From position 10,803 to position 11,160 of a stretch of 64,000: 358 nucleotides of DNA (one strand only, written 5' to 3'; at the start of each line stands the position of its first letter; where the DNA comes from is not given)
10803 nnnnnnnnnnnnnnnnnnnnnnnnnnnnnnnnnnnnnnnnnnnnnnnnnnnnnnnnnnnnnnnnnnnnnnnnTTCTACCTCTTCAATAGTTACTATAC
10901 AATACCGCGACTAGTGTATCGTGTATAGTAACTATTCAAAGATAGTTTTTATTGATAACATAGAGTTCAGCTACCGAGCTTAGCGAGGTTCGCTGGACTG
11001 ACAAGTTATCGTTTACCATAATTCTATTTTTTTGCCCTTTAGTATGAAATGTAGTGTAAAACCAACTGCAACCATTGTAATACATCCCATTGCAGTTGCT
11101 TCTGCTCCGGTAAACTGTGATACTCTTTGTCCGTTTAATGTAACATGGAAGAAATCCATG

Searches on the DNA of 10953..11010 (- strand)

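Call 44: build_rna_model(alignment_id=A3, structure=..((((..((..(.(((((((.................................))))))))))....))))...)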
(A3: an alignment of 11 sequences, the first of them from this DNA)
Model R1 built from alignment A3 (11 sequences, 75 columns); structure: as given.
model positions 59; base pairs 14; branch points 0; effective number of sequences 11; information 0.892 bits per position. Calibrated on 0.2 Mb of random sequence (short: E-values are rough).
structure used (alignment columns):
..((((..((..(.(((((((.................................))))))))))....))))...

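Call 45: search_with_rna_model(model_id=R1, sources=[window, L002, L003, L004, L005, L006, L007, L008, L009, L010, L011, L012, L013, L014, L015, L016, L017, L018, L019, L020, L021, L022, L023, L024, L025, L026, L027, L028, L029, L030, L031, L032, L033, L034, L035, L036, L037, L038, L039, L040, L041, L042, L043, L044, L045, L046, L047, L048, L049, L050, L051, L052, L053, L054, L055, L056, L057, L058, L059, L060, L061, L062, L063, L064, L065, L066, L067, L068, L069, L070, L071, L072, L073, L074, L075, L076, L077, L078, L079, L080, L081, L082, L083], max_evalue=1)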
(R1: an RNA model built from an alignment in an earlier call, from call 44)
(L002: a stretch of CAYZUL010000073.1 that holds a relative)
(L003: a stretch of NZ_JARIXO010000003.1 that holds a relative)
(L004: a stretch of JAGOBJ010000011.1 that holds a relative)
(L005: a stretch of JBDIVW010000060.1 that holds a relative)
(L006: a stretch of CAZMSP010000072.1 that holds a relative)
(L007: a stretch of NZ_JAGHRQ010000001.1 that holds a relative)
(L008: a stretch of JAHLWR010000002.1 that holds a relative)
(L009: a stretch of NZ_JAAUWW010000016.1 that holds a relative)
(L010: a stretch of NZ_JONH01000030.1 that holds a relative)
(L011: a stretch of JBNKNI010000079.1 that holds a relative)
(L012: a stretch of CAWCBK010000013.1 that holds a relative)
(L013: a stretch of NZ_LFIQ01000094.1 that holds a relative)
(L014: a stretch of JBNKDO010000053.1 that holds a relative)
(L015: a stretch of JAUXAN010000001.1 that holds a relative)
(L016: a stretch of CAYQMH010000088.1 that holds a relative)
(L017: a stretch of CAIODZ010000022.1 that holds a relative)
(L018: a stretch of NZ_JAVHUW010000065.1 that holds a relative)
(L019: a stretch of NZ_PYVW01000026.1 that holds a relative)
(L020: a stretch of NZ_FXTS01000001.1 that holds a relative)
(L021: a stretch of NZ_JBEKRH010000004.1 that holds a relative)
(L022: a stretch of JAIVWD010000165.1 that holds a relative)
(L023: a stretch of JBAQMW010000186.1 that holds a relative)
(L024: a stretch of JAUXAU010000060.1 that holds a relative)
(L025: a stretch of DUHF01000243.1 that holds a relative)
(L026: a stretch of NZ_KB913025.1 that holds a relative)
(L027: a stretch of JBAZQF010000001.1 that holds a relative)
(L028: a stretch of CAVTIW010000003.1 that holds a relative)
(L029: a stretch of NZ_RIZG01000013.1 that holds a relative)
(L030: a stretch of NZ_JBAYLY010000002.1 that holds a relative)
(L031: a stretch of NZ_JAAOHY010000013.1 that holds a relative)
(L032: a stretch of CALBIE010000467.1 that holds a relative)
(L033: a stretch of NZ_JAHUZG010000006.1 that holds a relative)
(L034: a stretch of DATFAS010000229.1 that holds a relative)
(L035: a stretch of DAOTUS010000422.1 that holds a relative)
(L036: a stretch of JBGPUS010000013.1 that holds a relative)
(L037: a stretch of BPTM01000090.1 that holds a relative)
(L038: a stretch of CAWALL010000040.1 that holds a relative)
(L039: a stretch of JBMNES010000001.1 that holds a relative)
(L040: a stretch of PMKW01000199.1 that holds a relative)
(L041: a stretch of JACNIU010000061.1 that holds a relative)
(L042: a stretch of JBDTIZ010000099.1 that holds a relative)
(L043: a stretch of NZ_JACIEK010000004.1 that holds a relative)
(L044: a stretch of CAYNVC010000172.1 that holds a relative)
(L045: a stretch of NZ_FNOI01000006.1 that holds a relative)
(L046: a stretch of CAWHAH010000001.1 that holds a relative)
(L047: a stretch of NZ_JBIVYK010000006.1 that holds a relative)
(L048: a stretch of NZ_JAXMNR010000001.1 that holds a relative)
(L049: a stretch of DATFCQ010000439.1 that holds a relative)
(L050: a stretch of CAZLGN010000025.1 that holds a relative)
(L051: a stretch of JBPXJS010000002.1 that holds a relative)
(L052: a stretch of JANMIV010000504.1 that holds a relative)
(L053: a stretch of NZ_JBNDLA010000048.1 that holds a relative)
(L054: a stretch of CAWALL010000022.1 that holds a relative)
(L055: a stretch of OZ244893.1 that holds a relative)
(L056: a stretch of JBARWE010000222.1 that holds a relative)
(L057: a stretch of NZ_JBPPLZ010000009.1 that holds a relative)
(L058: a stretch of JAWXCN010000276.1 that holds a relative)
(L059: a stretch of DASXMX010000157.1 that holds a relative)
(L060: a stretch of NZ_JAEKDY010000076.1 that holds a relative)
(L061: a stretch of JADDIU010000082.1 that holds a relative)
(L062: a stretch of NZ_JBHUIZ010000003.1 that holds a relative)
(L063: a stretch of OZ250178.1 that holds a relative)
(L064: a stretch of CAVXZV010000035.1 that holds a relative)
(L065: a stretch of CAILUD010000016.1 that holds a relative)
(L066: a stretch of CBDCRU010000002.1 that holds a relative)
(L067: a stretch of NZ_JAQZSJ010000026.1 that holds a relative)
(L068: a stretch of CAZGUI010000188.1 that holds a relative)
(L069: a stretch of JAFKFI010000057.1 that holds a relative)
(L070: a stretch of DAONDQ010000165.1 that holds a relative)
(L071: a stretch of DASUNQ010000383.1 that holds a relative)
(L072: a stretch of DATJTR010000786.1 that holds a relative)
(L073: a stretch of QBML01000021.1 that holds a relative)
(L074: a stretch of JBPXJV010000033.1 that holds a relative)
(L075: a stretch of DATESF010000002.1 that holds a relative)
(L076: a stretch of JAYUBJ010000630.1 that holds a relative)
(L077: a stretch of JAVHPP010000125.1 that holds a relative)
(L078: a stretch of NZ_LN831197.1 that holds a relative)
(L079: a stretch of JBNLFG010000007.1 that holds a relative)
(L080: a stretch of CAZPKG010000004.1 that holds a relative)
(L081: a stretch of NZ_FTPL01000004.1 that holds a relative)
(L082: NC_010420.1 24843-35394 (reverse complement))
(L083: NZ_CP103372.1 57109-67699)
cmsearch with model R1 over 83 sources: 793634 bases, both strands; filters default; matches with E-value up to 1: 11.
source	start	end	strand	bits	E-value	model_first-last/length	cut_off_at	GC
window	15419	15477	-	69.4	4.7e-13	1-59/59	no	0.46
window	14026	14085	-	68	1e-12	1-59/59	no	0.4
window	16028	16086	-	67.3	1.6e-12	1-59/59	no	0.42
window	12379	12438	-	65.3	4.6e-12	1-59/59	no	0.43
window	16562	16619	-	65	5.6e-12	1-59/59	no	0.43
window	12876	12933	-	64.1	9.3e-12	1-59/59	no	0.53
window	17185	17243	-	60.3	7.9e-11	1-59/59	no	0.49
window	10953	11010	-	53.7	3.6e-09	1-59/59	no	0.47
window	13503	13560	-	50.8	1.8e-08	1-59/59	no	0.4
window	9830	9884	-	48.7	5.9e-08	1-59/59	no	0.29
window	17706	17778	-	42.2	2.5e-06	1-59/59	no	0.45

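Call 80: search_with_rna_model(model_id=R1, sources=[L084, L085, L086, L001], max_evalue=1, filters=off)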
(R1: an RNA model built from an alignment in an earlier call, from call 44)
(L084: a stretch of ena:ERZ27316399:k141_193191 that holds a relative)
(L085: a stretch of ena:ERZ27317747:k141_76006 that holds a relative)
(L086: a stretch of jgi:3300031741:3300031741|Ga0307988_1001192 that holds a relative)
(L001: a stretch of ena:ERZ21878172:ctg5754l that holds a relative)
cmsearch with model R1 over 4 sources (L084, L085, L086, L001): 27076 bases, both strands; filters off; matches with E-value up to 1: 15.
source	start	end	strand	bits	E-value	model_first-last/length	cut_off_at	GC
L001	7712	7770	+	69.4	1.6e-14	1-59/59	no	0.46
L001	9104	9163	+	68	3.4e-14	1-59/59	no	0.4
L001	7103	7161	+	67.2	5.3e-14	1-59/59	no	0.42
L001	10751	10810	+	65.3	1.6e-13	1-59/59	no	0.43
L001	6570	6627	+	65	1.9e-13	1-59/59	no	0.43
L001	10256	10313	+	64.1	3.2e-13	1-59/59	no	0.53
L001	5946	6004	+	60.3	2.7e-12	1-59/59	no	0.49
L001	12179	12236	+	53.7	1.2e-10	1-59/59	no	0.47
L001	9629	9686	+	50.8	6.2e-10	1-59/59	no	0.4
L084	3946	4004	+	45.2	1.5e-08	1-59/59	no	0.44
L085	136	194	+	45.2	1.5e-08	1-59/59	no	0.44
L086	122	180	+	45.2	1.5e-08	1-59/59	no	0.44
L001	5411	5483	+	42.2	8.5e-08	1-59/59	no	0.45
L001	11267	11325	+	18.4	0.066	1-59/59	no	0.49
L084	887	962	-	13.8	0.91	1-59/59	no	0.37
